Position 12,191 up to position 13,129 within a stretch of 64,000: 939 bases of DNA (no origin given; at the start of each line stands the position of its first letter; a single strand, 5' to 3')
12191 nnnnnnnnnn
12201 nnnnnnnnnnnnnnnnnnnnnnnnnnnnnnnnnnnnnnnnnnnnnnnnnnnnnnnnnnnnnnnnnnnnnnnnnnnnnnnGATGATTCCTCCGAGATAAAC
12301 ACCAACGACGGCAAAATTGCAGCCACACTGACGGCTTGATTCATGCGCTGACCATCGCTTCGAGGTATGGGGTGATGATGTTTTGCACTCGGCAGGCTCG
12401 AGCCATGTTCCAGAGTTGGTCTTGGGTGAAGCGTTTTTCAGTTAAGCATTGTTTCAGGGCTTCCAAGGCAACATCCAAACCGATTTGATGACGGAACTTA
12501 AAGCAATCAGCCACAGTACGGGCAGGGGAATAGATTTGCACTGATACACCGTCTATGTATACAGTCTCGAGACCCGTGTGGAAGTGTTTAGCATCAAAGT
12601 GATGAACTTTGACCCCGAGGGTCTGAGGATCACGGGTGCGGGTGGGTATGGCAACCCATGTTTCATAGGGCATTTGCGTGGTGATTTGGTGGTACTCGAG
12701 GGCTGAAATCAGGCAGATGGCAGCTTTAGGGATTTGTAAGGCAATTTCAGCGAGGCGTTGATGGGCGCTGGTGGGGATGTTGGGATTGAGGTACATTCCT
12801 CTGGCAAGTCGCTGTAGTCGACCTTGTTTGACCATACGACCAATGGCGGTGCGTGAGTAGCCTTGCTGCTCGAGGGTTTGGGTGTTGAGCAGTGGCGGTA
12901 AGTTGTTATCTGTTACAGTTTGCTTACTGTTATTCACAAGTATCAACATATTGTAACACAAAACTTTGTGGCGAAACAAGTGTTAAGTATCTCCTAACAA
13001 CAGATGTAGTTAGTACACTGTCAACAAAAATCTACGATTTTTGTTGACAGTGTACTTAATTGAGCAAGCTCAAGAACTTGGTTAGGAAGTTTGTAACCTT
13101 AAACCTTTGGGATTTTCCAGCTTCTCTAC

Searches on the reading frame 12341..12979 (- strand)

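Call 22: search_protein_families(library=pfam, proteins=[window:12341-12979:-])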
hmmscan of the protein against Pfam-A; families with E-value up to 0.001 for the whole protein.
window:12341-12979:- (212 aa): 2 families
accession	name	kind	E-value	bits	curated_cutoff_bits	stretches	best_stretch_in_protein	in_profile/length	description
PF17194.10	AbiEi_3_N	-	3e-09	37.2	26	1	30-97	17-85/93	Transcriptional regulator, AbiEi antitoxin N-terminal domain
PF13338.12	AbiEi_4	-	5.5e-09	36.4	25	1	30-66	13-49/49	Transcriptional regulator, AbiEi antitoxin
